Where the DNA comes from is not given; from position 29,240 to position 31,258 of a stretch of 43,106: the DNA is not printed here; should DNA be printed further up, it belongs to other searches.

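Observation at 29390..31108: Unusual three-domain protein: SpoT-type HD hydrolase, embedded STAS-like domain, APH-fold kinase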

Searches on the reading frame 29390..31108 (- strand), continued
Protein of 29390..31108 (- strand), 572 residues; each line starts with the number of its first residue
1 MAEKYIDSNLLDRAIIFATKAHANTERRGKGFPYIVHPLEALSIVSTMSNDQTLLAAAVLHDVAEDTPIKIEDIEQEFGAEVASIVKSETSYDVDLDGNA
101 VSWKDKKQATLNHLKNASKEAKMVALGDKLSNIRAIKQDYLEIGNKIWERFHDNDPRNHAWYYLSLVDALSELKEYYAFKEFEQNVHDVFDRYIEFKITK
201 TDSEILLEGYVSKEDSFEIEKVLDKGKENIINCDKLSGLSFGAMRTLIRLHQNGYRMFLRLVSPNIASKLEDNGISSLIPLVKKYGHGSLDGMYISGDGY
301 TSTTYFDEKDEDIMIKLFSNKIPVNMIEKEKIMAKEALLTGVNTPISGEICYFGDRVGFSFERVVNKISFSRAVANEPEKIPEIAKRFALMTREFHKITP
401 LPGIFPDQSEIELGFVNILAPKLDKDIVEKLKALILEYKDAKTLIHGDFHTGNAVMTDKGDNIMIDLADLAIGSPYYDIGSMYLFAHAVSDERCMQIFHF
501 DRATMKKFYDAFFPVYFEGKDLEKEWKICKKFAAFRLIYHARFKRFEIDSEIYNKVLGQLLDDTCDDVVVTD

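Call 27: predict_structure(alignment_id=A2)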
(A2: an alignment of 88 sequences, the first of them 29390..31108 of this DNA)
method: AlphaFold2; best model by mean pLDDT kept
length: 572 residues; sequences in the alignment: 88
mean_pLDDT: 93.8   pTM: 0.82
mean pLDDT of the five models: 93.8, 93.3, 92.9, 92.6, 92.4
residues with pLDDT >= 90: 502; 70-90: 59; 50-70: 10; < 50: 1
segments of 3 or more residues with pLDDT < 50: none
pLDDT, mean of each block of 10 residues (from residue 1): 78 98 88 94 98 98 93 97 92 65 87 94 97 95 93 92 96 97 95 94 95 96 93 96 97 94 96 94 95 90 92 94 91 93 95 96 95 98 98 95 88 96 98 97 95 96 94 97 96 94 98 98 98 96 90 95 89 80
secondary structure, 60 per line:
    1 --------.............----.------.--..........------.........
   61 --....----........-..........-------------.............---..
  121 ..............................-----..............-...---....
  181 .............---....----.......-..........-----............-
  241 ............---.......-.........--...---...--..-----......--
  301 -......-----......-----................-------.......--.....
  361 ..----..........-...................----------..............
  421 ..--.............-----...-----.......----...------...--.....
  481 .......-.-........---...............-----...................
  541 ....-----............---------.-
elements in order: H9-21 H36-45 H52-60 H63-66 H71-78 H80-89 H103-115 H119-150 H156-169 H177-193 E197-200 E205-211 H213-222 E228-239 H241-252 E256-262 H264-272 E281-283 E293-298 E302-307 E313-318 H324-339 E347-353 E356-362 E367-369 H370-376 H378-396 H408-422 H425-437 E443-445 E454-457 E462-464 E471-473 H476-487 H491-498 H502-516 H522-544 H550-561

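Call 29: find_encoding_contigs(protein=P0041, flank=7000, max_places=1)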
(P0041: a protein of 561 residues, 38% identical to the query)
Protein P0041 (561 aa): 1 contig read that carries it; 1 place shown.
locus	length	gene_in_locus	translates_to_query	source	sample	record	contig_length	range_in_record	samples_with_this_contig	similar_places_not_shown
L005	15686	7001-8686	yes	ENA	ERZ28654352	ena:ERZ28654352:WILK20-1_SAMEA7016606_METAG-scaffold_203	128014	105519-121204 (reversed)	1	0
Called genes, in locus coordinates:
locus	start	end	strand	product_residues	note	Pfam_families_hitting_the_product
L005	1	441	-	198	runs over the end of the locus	PF21176:RecR_HhH, PF02132:RecR_ZnF (weak), PF01751:Toprim, PF13662:Toprim_4, PF21175:RecR_C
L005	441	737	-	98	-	PF02575:YbaB_DNA_bd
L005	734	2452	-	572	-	PF05496:RuvB_N (weak), PF13177:DNA_pol3_delta2, PF13604:AAA_30 (weak), PF00004:AAA, PF07728:AAA_5 (weak), PF13401:AAA_22 (weak), PF22608:DNAX_ATPase_lid, PF12169:DNA_pol3_gamma3 (weak), +2 more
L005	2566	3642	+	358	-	PF03462:PCRF, PF00472:RF-1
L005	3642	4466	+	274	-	PF17827:PrmC_N (weak), PF07669:Eco57I (weak), PF05175:MTS, PF06325:PrmA, PF03602:Cons_hypoth95 (faint), PF13847:Methyltransf_31 (weak), PF13649:Methyltransf_25 (weak)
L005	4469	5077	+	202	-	PF01300:Sua5_yciO_yrdC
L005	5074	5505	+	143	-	PF02502:LacAB_rpiB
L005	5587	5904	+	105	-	PF01740:STAS, PF13466:STAS_2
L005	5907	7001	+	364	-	PF04607:RelA_SpoT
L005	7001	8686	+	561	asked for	PF13328:HD_4, PF01740:STAS (faint), PF01636:APH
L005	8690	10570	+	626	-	PF07228:SpoIIE, PF13581:HATPase_c_2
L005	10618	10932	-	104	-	PF08863:YolD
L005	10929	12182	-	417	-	PF00817:IMS, PF14520:HHH_5 (faint), PF11798:IMS_HHH, PF11799:IMS_C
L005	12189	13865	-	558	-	PF02463:SMC_N, PF13175:AAA_15 (weak), PF13476:AAA_23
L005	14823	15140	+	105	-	-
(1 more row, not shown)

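Call 30: find_encoding_contigs(protein=P0084, flank=7000, max_places=1)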
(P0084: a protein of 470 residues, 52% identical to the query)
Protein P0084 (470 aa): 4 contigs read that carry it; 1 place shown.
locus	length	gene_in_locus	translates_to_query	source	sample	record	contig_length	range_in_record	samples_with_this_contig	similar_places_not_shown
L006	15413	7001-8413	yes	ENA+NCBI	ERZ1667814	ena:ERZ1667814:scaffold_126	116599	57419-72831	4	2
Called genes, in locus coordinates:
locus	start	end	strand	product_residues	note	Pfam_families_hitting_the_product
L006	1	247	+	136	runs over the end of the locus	-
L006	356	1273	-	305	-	-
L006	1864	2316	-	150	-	-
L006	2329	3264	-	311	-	-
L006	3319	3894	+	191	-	PF14129:DUF4296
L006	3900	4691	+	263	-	PF01791:DeoC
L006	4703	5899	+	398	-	PF01979:Amidohydro_1, PF07969:Amidohydro_3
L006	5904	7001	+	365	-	PF04607:RelA_SpoT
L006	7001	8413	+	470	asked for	PF13328:HD_4, PF01636:APH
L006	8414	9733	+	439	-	PF00781:DAGK_cat, PF19279:YegS_C, PF13581:HATPase_c_2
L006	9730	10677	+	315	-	PF09084:NMT1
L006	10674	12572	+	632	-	PF02743:dCache_1, PF22673:MCP-like_PDC_1, PF07228:SpoIIE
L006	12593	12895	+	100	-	PF01740:STAS, PF13466:STAS_2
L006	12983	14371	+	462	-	PF00860:Xan_ur_permease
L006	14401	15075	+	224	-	PF16412:DUF5020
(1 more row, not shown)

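Call 31: fold_search(model_id=the predicted structure, library=pdb)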
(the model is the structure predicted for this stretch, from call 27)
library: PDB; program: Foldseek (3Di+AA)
matches with E <= 10: 1957; with E <= 0.001: 448
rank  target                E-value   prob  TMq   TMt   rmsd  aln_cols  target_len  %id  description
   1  7qoc_A                2.0e-09  1.00  0.29  0.85   1.6       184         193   28  Se-Met derivative structure of a small alarmone hydrolase (RelH) from Corynebacterium glutamicum (released 2022-07-13)
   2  7qod_B                9.2e-09  1.00  0.29  0.87   2.1       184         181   28  Native structure of a small alarmone hydrolase (RelH) from Corynebacterium glutamicum (released 2022-07-13)
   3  7qoe                  1.1e-08  1.00  0.29  0.86   1.6       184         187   33  Structure of a small alarmone hydrolase from Leptospira levettii (released 2022-07-13)
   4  7qoc_B                1.1e-08  1.00  0.29  0.87   1.7       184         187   28  Se-Met derivative structure of a small alarmone hydrolase (RelH) from Corynebacterium glutamicum (released 2022-07-13)
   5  7qod_A                3.0e-08  1.00  0.29  0.82   2.2       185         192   30  Native structure of a small alarmone hydrolase (RelH) from Corynebacterium glutamicum (released 2022-07-13)
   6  4gki_L                3.0e-08  1.00  0.30  0.57   6.3       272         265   16  Crystal structure of the aminoglycoside phosphotransferase APH(3')-Ia, with substrate kanamycin and small molecule inh (released 2012-09-05)
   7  4gkh_B                5.0e-08  1.00  0.31  0.60   5.8       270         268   17  Crystal structure of the aminoglycoside phosphotransferase APH(3')-Ia, with substrate kanamycin and small molecule inh (released 2012-09-05)
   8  4fev_A                5.2e-08  1.00  0.31  0.61   5.7       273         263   16  Crystal structure of the aminoglycoside phosphotransferase APH(3')-Ia, with substrate kanamycin and small molecule inh (released 2012-06-20)
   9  4few_A                5.2e-08  1.00  0.30  0.57   6.3       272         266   16  Crystal structure of the aminoglycoside phosphotransferase APH(3')-Ia, with substrate kanamycin and small molecule inh (released 2012-06-20)
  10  4fev_C                5.4e-08  1.00  0.30  0.60   6.2       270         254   14  Crystal structure of the aminoglycoside phosphotransferase APH(3')-Ia, with substrate kanamycin and small molecule inh (released 2012-06-20)
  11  4gkh_K                6.9e-08  1.00  0.30  0.59   6.2       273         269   15  Crystal structure of the aminoglycoside phosphotransferase APH(3')-Ia, with substrate kanamycin and small molecule inh (released 2012-09-05)
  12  4fev_E                8.7e-08  1.00  0.31  0.59   5.9       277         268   16  Crystal structure of the aminoglycoside phosphotransferase APH(3')-Ia, with substrate kanamycin and small molecule inh (released 2012-06-20)
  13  4gkh_H                9.5e-08  1.00  0.31  0.61   6.0       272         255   16  Crystal structure of the aminoglycoside phosphotransferase APH(3')-Ia, with substrate kanamycin and small molecule inh (released 2012-09-05)
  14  4dca                  1.0e-07  1.00  0.34  0.59   5.6       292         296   15  Crystal structure of aminoglycoside phosphotransferase APH(2'')-Ib, ADP-bound (released 2012-02-01)
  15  4ej7_C                1.0e-07  1.00  0.30  0.58   6.4       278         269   15  Crystal structure of the aminoglycoside phosphotransferase APH(3')-Ia, ATP-bound (released 2012-04-18)
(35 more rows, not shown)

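Call 35: find_related_loci(query=A2, collection=genome_contigs, flank=8000)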
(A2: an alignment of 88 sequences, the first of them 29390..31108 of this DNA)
Query A2 (572 aa) in genome_contigs; peptide patterns used: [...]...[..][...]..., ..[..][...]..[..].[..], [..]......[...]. (x = any residue, [..] = any of these).
600 stretches matched a pattern (row limit reached: there are more); 564 encode a relative of the query (tblastn E <= 1e-3); the best 80 are kept; 80 distinct loci.
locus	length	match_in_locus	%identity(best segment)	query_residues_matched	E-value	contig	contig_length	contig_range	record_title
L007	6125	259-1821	30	2-520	4e-77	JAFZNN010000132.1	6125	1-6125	MAG: Clostridia bacterium isolate RGIG7928 Water_buffalos_Rumen-1__c601874, whole genome shotgun sequence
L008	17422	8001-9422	30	8-483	4e-69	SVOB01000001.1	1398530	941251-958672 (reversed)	MAG: Oscillospiraceae bacterium isolate SIG554 NODE_1_length_1398530_cov_94.949735, whole genome shotgun sequence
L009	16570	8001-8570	58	1-190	7e-67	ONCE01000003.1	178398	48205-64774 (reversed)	uncultured Bacteroidales bacterium isolate RUG173 genome assembly, contig: scaffold_173, whole genome shotgun sequence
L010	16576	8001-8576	56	1-192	2e-65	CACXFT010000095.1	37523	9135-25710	MAG: uncultured Prevotellaceae bacterium isolate RUG11225 genome assembly, contig: RUG11225_asm_95, whole genome shotgun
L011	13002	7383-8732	55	1-539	3e-66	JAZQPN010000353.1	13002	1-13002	MAG: Bacteroidales bacterium isolate T1900045239_TH20190009.MAGScoT_cleanbin_000014 SGB_5505_k141_133811, whole genome s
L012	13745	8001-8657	50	1-218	4e-64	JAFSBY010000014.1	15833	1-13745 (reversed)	MAG: Alistipes sp. isolate RGIG3003 Goat_Rectum-3__c342244, whole genome shotgun sequence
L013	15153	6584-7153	57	1-190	9e-64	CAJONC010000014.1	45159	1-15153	uncultured Bacteroidales bacterium isolate Reindeer_2_mag_64 genome assembly, contig: scaffold_566, whole genome shotgun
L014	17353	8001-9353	52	1-541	2e-63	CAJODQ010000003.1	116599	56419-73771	uncultured Bacteroidales bacterium isolate Red_deer_1_mag_74 genome assembly, contig: scaffold_126, whole genome shotgun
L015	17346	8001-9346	56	1-538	3e-63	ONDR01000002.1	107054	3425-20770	uncultured Bacteroidales bacterium isolate RUG205 genome assembly, contig: scaffold_93, whole genome shotgun sequence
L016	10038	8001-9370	56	1-538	4e-63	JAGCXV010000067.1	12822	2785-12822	MAG: Bacteroidales bacterium isolate RGIG10221 Yak_Rumen-5__c1865738, whole genome shotgun sequence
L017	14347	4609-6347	55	1-535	4e-63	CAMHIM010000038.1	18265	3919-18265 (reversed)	MAG: uncultured Prevotellaceae bacterium isolate SRR11784279_bin.70_metaWRAP_v1.3_MAG genome assembly, contig: ERZ122027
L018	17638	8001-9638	55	1-539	1e-62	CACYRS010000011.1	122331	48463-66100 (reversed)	MAG: uncultured Prevotellaceae bacterium isolate RUG12212 genome assembly, contig: RUG12212_asm_11, whole genome shotgun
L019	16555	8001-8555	58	5-190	7e-62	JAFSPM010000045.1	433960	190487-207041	MAG: Bacteroidaceae bacterium isolate RGIG3355 Goat_Reticulum-6__c476967, whole genome shotgun sequence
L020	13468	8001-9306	54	1-525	2e-61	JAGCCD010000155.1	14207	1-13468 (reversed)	MAG: Bacteroidales bacterium isolate RGIG9657 Yak_Omasum-1__c686546, whole genome shotgun sequence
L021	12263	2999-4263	53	1-517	3e-61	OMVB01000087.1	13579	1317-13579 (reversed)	uncultured Prevotellaceae bacterium isolate hRUG909 genome assembly, contig: NODE_6335_length_13579_cov_12.162, whole ge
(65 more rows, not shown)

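Call 40: search_protein_families(library=padloc, proteins=[window:29390-31108:-], max_evalue=0.01)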
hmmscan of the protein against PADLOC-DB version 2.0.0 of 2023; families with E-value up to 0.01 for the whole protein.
window:29390-31108:- (572 aa): 0 families

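Call 57: find_encoding_contigs(protein=P0038, flank=6000, max_places=1)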
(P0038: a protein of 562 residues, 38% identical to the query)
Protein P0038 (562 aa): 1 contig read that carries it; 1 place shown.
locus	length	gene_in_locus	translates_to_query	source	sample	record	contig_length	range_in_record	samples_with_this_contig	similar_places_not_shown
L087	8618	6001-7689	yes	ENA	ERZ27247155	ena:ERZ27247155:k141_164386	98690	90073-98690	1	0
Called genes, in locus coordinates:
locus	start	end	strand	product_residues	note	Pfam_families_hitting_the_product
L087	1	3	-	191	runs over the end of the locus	PF13728:TraF (weak), PF13848:Thioredoxin_6 (faint), PF13098:Thioredoxin_2, PF00085:Thioredoxin, PF00462:Glutaredoxin (weak)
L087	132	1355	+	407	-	PF00579:tRNA-synt_1b, PF22421:SYY_C-terminal, PF01479:S4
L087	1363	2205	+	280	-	-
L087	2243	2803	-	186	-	PF01451:LMWPc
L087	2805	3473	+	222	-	PF13353:Fer4_12, PF04055:Radical_SAM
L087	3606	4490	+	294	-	PF13350:Y_phosphatase3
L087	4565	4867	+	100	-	PF01740:STAS, PF13466:STAS_2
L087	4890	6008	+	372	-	PF04607:RelA_SpoT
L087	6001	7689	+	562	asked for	PF13328:HD_4, PF01636:APH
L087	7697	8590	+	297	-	PF13350:Y_phosphatase3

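Call 58: find_encoding_contigs(protein=P0045, flank=6000, max_places=1)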
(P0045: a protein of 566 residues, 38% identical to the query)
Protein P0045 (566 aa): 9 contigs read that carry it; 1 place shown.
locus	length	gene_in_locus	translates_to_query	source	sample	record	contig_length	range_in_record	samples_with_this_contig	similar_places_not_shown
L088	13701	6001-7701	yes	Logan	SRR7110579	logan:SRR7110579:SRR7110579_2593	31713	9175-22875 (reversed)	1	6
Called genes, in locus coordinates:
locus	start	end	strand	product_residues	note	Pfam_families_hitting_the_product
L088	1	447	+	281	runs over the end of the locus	PF12541:DUF3737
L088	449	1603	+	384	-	PF00155:Aminotran_1_2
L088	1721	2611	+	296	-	PF02645:DegV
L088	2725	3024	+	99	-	PF01740:STAS, PF13466:STAS_2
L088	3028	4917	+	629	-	PF07228:SpoIIE, PF13581:HATPase_c_2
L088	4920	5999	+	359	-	PF04607:RelA_SpoT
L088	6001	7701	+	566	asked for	PF13328:HD_4, PF03881:Fructosamin_kin (faint), PF01636:APH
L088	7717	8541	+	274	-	-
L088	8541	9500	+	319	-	PF00005:ABC_tran, PF13304:AAA_21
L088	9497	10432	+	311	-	PF00005:ABC_tran, PF13304:AAA_21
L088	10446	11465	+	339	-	PF12679:ABC2_membrane_2 (weak)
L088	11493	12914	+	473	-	-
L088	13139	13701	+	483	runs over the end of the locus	PF07690:MFS_1, PF13347:MFS_2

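Call 59: find_encoding_contigs(protein=P0070, flank=6000, max_places=1)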
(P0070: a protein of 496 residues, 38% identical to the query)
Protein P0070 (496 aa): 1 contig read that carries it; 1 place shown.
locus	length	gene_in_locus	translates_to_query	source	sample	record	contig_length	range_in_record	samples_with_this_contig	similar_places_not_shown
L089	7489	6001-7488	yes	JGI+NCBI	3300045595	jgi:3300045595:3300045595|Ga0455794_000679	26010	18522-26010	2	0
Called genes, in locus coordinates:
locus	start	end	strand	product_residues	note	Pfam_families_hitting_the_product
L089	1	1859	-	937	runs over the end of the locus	PF13188:PAS_8 (faint), PF13426:PAS_9 (faint), PF08447:PAS_3, PF00512:HisKA, PF02518:HATPase_c, PF00072:Response_reg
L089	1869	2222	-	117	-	PF01740:STAS, PF13466:STAS_2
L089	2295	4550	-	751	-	PF16927:HisKA_7TM, PF07228:SpoIIE, PF13581:HATPase_c_2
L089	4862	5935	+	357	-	PF04607:RelA_SpoT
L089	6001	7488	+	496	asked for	PF13328:HD_4, PF13466:STAS_2 (weak), PF01636:APH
